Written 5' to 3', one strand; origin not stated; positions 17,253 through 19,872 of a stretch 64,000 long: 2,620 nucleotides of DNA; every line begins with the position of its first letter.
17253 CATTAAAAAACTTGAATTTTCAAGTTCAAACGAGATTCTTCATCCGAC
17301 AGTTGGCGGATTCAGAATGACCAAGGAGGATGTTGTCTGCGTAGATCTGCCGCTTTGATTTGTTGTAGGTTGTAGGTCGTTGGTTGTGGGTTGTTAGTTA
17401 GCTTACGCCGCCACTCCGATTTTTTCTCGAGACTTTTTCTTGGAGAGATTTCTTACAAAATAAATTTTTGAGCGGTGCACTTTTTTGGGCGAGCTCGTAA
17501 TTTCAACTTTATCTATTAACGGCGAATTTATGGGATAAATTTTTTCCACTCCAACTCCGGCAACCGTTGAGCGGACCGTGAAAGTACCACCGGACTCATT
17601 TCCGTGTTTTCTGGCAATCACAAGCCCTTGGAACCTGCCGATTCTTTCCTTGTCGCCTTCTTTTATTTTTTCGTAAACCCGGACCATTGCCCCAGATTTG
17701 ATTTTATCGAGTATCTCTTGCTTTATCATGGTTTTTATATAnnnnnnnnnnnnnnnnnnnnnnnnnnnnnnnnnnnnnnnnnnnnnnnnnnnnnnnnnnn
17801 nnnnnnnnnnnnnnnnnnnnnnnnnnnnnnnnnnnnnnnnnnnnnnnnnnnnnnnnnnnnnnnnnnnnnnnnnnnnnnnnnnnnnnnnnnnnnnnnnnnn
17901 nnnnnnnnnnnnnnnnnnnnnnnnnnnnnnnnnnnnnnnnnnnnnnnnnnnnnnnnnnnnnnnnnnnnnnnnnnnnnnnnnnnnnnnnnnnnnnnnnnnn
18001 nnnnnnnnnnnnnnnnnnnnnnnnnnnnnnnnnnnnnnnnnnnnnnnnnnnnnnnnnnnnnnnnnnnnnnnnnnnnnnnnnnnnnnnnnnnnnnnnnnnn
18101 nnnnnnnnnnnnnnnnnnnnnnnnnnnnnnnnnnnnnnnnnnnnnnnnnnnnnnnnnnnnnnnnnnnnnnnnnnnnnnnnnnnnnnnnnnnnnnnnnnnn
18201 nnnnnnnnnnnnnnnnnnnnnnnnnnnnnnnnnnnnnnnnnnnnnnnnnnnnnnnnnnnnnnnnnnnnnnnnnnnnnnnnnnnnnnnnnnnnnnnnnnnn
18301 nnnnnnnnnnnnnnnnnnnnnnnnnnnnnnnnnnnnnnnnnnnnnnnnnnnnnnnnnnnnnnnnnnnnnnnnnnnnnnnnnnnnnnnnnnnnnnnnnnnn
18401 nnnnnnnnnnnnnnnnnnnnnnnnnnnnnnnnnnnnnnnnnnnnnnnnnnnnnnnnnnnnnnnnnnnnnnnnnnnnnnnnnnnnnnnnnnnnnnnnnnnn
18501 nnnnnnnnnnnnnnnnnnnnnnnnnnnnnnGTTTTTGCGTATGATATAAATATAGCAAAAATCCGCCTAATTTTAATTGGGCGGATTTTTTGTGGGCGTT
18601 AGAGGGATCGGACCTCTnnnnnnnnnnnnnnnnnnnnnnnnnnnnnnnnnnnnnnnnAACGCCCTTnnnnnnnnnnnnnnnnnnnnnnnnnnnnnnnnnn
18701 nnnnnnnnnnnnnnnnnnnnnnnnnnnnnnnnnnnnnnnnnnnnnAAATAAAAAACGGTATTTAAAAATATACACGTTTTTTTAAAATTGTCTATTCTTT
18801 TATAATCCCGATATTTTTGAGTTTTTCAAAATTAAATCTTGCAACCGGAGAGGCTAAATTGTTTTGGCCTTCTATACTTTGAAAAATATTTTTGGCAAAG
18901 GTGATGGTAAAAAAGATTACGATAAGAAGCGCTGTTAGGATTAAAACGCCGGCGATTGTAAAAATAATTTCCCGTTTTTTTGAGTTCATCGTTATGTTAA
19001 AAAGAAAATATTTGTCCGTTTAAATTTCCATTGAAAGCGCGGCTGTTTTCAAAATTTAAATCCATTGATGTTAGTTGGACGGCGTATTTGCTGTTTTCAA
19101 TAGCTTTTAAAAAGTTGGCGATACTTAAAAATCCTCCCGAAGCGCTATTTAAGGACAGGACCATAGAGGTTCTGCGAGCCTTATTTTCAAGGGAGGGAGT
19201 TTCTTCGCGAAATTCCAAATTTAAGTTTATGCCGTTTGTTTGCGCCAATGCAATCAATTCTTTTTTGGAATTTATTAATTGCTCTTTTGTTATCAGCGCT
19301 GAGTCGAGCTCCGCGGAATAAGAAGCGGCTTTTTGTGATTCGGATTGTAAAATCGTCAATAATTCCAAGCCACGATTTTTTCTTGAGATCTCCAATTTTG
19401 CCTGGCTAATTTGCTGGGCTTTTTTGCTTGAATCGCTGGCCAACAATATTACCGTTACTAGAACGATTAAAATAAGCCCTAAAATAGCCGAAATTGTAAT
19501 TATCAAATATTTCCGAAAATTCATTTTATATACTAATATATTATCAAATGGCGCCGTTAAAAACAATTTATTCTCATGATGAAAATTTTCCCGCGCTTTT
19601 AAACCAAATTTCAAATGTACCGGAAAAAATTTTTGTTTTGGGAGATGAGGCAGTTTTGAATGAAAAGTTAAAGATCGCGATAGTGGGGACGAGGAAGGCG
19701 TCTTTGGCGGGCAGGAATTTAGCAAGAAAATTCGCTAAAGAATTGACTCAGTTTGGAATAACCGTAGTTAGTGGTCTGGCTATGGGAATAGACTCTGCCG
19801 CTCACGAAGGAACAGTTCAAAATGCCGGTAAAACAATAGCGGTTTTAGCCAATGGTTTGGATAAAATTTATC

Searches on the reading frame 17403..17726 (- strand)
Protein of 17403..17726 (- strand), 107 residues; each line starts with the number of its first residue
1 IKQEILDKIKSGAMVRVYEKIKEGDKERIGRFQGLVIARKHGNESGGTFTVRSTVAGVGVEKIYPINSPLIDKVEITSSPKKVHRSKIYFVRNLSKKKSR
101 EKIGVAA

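Call 90: search_protein_families(library=pfam, proteins=[window:17403-17726:-], max_evalue=0.01)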
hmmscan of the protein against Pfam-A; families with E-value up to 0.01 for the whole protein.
window:17403-17726:- (107 aa): 1 family
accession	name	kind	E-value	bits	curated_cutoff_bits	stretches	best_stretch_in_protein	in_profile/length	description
PF01245.26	Ribosomal_L19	-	4.3e-28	97.9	22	1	6-100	15-107/111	Ribosomal protein L19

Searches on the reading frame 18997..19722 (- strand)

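Call 90: search_protein_families(library=pfam, proteins=[window:18997-19722:-], max_evalue=0.01)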
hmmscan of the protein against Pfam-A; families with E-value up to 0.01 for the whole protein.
window:18997-19722:- (241 aa): 1 family
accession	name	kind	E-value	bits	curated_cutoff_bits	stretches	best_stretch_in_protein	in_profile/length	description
PF06305.16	LapA_dom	-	0.0027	18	28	1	61-115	9-59/64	Lipopolysaccharide assembly protein A domain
